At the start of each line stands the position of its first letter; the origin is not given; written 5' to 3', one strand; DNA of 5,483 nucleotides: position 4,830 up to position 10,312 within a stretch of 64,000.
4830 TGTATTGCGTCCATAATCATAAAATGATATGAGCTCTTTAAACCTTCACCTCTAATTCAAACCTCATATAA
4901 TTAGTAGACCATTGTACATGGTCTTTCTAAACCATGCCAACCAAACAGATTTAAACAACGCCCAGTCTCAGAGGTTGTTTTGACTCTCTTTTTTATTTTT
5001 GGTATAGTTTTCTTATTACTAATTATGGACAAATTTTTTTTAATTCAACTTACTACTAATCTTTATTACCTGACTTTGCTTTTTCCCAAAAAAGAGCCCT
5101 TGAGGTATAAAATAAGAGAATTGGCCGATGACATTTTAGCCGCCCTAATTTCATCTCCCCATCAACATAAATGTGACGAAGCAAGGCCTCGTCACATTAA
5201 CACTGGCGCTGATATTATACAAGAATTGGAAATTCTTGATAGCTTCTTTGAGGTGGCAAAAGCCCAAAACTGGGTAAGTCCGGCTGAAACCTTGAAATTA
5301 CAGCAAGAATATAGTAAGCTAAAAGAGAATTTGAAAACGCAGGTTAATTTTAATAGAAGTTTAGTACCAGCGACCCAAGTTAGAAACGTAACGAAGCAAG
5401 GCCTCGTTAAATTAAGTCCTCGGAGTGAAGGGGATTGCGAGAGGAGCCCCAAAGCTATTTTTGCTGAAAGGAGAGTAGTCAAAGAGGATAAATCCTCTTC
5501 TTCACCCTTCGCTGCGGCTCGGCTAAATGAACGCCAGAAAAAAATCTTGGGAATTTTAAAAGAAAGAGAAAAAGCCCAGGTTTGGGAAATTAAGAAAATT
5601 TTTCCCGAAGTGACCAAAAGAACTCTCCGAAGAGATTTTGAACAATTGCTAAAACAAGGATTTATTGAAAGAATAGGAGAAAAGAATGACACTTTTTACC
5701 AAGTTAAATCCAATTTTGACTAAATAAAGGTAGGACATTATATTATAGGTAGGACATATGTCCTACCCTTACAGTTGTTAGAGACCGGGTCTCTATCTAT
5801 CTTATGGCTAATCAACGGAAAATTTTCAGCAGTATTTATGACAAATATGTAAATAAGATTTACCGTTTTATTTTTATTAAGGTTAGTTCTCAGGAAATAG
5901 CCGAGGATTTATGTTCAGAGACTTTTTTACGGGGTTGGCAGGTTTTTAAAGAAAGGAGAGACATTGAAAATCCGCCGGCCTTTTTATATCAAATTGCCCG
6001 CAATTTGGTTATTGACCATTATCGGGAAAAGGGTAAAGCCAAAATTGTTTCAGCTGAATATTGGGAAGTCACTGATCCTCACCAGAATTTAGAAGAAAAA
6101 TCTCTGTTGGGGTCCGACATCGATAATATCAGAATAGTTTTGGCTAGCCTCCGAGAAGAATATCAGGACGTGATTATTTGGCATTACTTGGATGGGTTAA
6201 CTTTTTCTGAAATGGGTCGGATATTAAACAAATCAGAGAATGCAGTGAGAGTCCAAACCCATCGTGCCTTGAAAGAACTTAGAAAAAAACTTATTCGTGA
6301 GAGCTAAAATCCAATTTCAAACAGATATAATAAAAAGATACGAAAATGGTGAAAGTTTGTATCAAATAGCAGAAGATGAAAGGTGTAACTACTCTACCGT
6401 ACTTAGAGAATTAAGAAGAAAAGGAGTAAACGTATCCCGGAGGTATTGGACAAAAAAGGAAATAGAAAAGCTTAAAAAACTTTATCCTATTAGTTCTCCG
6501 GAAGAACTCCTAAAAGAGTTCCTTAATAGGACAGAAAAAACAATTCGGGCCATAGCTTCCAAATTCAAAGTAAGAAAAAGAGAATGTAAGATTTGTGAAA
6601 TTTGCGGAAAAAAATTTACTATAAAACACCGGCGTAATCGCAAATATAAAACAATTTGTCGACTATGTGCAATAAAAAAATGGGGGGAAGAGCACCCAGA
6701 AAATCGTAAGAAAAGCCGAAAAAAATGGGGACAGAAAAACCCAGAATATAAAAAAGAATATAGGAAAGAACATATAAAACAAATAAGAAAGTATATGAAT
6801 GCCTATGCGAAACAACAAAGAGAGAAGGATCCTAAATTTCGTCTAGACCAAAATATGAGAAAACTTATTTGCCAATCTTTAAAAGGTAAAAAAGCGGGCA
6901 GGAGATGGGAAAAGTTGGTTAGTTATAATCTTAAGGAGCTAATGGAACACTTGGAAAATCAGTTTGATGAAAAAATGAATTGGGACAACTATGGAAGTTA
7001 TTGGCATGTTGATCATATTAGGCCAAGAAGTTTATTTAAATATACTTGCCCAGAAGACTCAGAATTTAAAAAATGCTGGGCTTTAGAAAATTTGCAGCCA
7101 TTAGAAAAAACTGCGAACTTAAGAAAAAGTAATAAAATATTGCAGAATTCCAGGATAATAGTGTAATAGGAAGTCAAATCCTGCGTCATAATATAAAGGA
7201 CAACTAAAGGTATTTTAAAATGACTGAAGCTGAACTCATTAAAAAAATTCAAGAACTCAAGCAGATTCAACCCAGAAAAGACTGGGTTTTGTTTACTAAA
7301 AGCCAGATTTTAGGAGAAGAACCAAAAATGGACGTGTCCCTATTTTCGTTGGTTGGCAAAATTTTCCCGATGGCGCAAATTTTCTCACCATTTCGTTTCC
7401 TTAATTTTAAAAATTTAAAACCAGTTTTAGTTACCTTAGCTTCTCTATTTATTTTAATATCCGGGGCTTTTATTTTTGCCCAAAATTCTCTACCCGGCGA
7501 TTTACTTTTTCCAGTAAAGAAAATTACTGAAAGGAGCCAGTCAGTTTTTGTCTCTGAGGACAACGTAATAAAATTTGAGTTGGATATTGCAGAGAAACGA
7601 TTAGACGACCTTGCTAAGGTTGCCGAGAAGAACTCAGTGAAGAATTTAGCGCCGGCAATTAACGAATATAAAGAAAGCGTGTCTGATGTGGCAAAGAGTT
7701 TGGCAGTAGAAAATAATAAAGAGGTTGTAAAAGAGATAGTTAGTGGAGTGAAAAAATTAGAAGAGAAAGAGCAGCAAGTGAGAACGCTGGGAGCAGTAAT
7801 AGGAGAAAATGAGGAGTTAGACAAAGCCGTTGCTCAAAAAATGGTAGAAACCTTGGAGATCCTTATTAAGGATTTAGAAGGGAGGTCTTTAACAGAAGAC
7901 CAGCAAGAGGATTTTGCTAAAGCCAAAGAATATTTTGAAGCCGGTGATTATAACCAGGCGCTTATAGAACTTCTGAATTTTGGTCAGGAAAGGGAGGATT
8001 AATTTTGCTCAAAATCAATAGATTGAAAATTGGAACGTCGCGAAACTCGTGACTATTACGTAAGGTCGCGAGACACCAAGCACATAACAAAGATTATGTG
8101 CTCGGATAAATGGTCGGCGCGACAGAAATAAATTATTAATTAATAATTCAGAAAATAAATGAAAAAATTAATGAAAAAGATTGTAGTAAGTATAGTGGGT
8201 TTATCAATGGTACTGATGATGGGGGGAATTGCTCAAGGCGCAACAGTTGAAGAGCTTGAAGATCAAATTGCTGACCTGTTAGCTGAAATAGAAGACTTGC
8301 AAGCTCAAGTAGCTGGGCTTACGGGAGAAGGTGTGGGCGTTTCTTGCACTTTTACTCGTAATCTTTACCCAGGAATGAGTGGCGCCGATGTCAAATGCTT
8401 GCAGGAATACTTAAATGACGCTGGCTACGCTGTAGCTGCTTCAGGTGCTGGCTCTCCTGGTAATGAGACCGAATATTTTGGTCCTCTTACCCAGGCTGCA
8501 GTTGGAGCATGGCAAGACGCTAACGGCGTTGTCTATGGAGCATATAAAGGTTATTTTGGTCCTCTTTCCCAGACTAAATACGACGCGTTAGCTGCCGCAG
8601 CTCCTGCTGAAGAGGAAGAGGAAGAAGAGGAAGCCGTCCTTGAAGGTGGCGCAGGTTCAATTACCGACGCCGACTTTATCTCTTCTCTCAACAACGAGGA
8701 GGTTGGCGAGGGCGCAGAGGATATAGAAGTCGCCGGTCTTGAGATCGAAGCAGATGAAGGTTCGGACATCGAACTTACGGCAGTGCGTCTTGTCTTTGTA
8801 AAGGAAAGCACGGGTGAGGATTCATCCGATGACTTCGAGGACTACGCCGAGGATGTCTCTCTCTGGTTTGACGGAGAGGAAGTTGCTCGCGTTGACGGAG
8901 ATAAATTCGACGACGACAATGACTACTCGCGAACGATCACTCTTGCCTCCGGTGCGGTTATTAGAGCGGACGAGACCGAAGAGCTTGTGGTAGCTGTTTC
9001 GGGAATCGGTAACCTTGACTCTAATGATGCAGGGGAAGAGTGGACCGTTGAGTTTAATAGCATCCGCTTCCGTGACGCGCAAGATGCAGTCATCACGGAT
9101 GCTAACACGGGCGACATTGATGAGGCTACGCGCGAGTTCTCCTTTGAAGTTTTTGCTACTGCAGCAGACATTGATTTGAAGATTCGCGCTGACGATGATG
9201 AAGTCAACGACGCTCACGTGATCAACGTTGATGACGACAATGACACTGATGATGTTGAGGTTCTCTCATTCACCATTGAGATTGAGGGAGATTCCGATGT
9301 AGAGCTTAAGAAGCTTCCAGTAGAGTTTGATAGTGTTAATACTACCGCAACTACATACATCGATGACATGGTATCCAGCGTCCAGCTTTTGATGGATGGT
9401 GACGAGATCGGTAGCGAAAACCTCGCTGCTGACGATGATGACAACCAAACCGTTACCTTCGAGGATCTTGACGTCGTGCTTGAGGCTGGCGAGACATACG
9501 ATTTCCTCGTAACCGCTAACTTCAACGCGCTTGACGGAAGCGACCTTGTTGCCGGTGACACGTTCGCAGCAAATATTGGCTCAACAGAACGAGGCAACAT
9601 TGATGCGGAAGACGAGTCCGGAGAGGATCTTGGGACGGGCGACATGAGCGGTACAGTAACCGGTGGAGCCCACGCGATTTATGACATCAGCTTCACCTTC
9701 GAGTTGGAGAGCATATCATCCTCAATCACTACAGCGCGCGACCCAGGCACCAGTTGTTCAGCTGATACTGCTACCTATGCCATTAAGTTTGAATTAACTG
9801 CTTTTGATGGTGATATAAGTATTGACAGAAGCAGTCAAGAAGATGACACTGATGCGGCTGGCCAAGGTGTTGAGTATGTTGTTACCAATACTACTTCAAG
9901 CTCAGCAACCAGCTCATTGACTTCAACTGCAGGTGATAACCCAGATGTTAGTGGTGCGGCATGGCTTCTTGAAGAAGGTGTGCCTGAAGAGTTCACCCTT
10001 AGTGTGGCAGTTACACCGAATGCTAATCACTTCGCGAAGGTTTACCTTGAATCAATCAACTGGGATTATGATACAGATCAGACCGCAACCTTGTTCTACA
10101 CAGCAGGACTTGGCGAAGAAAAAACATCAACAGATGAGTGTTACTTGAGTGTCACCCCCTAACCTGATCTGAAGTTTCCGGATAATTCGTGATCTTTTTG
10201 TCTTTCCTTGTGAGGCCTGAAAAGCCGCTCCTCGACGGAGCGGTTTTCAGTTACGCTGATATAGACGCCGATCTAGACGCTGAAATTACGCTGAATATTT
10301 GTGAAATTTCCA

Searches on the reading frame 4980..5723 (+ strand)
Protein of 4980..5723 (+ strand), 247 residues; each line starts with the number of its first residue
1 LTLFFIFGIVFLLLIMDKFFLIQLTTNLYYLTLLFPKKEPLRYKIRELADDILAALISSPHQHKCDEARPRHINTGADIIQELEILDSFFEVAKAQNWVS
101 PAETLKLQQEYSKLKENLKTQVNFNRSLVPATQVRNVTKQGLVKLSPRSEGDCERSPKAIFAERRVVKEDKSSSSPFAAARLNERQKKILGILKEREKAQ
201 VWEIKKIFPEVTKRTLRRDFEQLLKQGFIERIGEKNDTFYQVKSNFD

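Call 52: search_protein_families(library=pfam, max_evalue=0.0001, proteins=[window:4980-5723:+])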
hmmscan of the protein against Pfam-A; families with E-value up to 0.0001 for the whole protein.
window:4980-5723:+ (247 aa): 1 family
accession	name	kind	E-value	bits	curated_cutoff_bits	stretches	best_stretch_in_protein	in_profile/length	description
PF08220.18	HTH_DeoR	-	4.4e-06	26.8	21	1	185-232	1-47/57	DeoR-like helix-turn-helix domain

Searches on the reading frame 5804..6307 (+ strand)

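Call 52: search_protein_families(library=pfam, max_evalue=0.0001, proteins=[window:5804-6307:+])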
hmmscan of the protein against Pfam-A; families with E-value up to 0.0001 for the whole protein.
window:5804-6307:+ (167 aa): 3 families
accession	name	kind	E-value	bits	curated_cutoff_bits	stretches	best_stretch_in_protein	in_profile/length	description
PF08281.18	Sigma70_r4_2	-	1.1e-12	47.8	25.7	1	112-159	7-54/54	Sigma-70, region 4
PF04542.20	Sigma70_r2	-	1.8e-12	47.3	24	1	11-77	1-69/71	Sigma-70 region 2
PF04545.22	Sigma70_r4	-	2.7e-10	40.1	24.1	1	112-161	1-50/50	Sigma-70, region 4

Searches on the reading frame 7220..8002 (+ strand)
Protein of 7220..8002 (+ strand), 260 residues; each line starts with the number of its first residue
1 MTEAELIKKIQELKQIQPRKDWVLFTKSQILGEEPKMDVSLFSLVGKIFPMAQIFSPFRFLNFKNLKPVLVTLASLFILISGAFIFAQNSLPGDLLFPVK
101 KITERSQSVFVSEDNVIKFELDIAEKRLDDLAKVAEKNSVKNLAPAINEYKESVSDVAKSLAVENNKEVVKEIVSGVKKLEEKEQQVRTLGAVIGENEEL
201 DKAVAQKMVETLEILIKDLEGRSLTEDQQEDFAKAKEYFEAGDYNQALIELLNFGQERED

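Call 52: search_protein_families(library=pfam, max_evalue=0.0001, proteins=[window:7220-8002:+])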
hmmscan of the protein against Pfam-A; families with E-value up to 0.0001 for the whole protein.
window:7220-8002:+ (260 aa): 1 family
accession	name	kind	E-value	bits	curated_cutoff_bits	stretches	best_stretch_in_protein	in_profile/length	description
PF18915.5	DUF5667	-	6.9e-08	33.3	27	1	90-178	2-93/99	Domain of unknown function (DUF5667)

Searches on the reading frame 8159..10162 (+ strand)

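Call 9: search_protein_families(library=pfam, max_evalue=0.01, proteins=[window:8159-10162:+])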
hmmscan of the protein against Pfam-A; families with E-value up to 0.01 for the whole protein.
window:8159-10162:+ (667 aa): 2 families
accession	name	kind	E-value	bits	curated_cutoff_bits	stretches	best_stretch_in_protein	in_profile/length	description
PF01471.23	PG_binding_1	-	3.3e-08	34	23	1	74-123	1-42/57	Putative peptidoglycan binding domain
PF05738.19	Cna_B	-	0.0012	19.7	22.3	0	407-452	22-66/87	Cna protein B-type domain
